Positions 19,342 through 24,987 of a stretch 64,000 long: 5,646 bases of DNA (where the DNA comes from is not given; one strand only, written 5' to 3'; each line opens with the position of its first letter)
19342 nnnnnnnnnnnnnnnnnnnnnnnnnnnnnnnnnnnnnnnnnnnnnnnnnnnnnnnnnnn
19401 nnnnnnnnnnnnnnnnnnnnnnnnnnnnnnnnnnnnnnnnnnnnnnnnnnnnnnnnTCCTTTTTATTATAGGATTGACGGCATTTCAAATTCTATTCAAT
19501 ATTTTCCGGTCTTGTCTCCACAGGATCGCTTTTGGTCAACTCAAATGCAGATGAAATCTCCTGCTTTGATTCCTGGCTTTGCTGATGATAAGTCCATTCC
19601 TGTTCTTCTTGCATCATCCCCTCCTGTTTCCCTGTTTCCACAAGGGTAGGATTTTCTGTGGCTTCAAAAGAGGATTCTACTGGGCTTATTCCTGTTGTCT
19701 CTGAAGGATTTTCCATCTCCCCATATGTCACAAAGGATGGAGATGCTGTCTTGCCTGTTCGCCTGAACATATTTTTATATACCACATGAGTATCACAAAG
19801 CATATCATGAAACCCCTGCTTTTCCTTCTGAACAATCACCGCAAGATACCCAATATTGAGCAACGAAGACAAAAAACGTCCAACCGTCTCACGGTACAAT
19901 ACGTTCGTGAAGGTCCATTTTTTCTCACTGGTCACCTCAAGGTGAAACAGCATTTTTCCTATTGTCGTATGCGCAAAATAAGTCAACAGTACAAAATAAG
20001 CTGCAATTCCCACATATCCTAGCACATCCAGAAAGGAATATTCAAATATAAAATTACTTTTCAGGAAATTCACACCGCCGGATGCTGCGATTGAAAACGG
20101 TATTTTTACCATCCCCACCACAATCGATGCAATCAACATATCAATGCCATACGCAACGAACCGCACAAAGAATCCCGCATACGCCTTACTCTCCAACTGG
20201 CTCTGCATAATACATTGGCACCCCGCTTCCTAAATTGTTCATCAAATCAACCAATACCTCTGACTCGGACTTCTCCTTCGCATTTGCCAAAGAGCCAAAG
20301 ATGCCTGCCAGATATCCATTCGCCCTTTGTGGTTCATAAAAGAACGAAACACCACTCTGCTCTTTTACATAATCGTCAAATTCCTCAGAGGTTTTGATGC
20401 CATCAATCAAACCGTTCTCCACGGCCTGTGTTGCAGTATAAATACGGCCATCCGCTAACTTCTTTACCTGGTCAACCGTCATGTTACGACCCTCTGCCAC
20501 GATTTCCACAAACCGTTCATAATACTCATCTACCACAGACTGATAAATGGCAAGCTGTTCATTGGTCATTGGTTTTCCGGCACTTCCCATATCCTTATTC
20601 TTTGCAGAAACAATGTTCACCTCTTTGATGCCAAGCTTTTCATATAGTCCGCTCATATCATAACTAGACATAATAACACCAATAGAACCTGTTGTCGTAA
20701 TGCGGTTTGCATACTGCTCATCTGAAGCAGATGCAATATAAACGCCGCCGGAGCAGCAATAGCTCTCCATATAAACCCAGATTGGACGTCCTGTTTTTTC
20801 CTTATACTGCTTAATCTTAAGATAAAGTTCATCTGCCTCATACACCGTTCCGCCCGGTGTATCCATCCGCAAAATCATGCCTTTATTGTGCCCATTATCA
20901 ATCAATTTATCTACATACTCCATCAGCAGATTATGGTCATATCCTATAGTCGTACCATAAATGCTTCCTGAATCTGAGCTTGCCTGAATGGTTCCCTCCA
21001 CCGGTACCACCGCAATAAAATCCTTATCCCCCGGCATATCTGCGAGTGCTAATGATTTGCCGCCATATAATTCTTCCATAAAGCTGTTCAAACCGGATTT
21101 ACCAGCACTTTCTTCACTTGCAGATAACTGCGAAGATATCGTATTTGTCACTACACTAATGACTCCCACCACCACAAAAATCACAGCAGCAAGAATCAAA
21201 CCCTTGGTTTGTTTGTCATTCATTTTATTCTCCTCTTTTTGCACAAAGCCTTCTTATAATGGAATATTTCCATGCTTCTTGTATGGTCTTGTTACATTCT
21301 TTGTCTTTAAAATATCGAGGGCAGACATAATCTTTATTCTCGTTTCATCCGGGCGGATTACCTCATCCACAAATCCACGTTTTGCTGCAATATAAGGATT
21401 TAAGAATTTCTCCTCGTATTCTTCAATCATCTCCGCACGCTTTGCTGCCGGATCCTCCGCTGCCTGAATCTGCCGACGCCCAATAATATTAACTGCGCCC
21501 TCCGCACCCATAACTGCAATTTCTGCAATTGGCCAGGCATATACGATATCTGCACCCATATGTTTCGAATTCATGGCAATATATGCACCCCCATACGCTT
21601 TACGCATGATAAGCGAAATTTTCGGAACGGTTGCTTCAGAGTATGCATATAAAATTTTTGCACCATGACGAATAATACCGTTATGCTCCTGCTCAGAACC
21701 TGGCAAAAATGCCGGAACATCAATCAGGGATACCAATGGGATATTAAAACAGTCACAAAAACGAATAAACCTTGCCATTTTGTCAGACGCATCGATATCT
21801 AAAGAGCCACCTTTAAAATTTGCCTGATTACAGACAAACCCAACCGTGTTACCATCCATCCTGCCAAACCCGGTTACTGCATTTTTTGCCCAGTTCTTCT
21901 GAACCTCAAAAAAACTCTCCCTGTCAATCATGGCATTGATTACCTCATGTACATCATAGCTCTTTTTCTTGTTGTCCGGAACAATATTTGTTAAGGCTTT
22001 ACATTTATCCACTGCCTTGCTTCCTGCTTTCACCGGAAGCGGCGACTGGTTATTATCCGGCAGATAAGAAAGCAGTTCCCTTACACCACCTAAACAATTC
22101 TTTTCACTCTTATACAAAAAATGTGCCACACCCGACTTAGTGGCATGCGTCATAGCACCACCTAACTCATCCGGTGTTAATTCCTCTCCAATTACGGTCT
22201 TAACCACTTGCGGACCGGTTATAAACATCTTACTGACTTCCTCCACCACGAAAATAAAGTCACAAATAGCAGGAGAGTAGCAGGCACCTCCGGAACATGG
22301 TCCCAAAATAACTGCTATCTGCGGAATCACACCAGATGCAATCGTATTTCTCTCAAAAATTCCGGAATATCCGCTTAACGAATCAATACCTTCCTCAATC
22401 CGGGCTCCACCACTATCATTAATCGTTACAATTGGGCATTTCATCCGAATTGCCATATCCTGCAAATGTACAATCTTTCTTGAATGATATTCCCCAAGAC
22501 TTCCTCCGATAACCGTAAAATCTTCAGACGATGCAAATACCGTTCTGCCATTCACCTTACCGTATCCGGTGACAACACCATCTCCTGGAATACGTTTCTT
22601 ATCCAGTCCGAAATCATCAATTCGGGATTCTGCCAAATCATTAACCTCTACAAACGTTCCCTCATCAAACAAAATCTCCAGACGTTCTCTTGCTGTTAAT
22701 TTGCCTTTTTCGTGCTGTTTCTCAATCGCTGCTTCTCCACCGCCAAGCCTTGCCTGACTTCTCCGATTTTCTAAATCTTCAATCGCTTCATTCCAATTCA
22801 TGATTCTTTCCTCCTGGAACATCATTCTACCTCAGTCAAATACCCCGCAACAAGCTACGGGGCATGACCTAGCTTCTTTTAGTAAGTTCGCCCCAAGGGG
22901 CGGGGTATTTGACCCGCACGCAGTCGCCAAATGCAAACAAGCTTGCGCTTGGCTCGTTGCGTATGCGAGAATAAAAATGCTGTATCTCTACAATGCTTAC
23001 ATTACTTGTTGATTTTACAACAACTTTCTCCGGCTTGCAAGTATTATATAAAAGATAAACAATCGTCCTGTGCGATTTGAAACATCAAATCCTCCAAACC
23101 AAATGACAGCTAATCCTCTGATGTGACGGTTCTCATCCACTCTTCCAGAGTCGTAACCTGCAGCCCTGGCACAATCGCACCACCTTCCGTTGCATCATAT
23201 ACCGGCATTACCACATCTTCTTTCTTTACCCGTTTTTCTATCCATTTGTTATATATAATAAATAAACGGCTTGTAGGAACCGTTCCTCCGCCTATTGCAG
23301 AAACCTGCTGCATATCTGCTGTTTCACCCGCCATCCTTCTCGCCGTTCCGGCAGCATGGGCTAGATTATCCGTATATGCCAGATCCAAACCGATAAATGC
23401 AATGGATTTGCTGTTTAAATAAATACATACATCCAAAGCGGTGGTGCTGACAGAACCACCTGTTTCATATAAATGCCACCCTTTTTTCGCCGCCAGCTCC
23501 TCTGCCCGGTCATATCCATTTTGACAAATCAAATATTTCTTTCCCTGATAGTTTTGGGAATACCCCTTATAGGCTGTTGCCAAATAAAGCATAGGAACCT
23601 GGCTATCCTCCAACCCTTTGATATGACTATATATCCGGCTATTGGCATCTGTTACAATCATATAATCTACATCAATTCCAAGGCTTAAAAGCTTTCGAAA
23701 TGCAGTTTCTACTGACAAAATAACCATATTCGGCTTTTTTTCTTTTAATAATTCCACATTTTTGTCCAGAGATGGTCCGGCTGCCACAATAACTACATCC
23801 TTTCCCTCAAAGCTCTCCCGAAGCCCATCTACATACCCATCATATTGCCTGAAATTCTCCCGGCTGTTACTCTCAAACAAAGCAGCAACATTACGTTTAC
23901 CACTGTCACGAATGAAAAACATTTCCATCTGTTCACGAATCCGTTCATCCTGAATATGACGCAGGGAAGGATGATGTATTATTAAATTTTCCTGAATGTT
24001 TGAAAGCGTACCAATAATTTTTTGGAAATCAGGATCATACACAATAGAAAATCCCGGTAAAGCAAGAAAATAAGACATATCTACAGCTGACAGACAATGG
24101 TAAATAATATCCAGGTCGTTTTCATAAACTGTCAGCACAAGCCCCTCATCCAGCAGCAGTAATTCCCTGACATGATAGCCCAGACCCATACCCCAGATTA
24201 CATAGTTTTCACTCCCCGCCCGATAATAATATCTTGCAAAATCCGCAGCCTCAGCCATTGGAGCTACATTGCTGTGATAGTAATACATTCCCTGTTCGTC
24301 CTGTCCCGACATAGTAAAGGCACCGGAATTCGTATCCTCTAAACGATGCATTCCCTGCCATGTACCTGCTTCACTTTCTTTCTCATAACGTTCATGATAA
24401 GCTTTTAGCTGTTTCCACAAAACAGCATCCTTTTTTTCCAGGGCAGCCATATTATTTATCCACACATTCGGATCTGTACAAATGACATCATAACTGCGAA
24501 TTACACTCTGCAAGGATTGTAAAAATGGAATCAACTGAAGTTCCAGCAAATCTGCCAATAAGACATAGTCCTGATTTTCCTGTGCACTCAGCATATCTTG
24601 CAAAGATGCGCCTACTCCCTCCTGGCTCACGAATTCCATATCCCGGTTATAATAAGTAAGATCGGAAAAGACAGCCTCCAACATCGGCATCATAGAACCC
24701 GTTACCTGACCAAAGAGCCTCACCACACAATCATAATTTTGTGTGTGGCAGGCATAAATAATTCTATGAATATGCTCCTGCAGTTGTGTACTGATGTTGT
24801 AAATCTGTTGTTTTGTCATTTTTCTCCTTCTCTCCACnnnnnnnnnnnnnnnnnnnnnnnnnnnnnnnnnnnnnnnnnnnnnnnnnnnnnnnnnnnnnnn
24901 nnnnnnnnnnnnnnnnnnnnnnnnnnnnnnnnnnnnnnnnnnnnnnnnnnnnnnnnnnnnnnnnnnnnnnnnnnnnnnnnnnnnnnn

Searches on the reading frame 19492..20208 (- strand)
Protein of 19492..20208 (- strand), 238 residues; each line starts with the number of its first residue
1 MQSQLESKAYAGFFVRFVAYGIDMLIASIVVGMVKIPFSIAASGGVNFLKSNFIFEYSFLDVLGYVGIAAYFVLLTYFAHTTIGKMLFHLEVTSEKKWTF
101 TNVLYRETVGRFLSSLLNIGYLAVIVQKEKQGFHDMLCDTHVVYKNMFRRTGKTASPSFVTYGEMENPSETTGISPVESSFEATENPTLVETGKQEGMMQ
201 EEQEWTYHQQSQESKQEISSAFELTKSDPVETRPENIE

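Call 9: search_protein_families(library=pfam, proteins=[window:19492-20208:-], max_evalue=0.001)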
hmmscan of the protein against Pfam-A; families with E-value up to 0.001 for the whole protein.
window:19492-20208:- (238 aa): 1 family
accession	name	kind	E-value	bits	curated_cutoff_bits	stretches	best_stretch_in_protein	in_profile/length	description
PF06271.18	RDD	-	2.2e-15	57.6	24.1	1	10-138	1-136/137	RDD family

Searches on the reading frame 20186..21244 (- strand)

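Call 9: search_protein_families(library=pfam, proteins=[window:20186-21244:-], max_evalue=0.001)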
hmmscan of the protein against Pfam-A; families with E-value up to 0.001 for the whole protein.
window:20186-21244:- (352 aa): 3 families
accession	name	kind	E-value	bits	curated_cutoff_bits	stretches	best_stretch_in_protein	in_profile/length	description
PF01343.23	Peptidase_S49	-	2.2e-44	151.6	24.9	1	149-299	3-153/154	Peptidase family S49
PF25145.1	NfeD1b_N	-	6.1e-07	29.7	40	1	107-194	15-101/189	NfeD1b, N-terminal domain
PF00574.28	CLP_protease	-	0.00045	20.6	20.2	0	227-285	121-180/182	Clp protease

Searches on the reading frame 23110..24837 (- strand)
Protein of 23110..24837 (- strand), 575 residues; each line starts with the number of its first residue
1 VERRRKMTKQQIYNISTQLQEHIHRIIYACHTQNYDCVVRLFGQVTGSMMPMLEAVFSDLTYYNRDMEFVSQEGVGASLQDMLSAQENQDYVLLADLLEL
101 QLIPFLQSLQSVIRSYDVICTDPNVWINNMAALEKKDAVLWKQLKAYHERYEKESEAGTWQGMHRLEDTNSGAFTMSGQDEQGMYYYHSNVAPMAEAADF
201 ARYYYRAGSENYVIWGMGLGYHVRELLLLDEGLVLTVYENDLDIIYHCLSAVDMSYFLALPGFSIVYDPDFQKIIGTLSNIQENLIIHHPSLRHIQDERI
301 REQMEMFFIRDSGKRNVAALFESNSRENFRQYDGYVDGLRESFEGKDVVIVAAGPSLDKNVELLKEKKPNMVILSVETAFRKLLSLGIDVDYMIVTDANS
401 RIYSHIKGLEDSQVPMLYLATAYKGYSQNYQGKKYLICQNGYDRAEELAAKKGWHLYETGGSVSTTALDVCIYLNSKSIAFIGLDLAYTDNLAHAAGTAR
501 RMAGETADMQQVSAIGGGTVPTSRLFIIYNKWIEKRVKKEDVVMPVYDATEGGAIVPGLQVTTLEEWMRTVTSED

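Call 8: search_protein_families(library=pfam, proteins=[window:23110-24837:-], max_evalue=0.001)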
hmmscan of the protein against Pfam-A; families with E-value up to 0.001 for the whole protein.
window:23110-24837:- (575 aa): 2 families
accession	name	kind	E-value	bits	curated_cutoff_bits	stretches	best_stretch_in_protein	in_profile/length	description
PF01973.23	MptE-like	-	1e-35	123.5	34.6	1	327-490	5-170/171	6-hydroxymethylpterin diphosphokinase MptE-like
PF20157.4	Maf_flag10_N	-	5e-08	33.1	23.5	1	209-255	112-158/228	Glycosyltransferase Maf N-terminal domain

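Call 52: search_protein_families(library=ncbifam, proteins=[window:23110-24837:-], max_evalue=0.00001)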
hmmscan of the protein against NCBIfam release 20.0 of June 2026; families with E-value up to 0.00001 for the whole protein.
window:23110-24837:- (575 aa): 1 family
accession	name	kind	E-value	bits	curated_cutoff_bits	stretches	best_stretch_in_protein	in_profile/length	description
NF050051.1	FlagModPseD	domain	3.4e-23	82.1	670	1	346-558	228-452/640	flagellin modification protein PseD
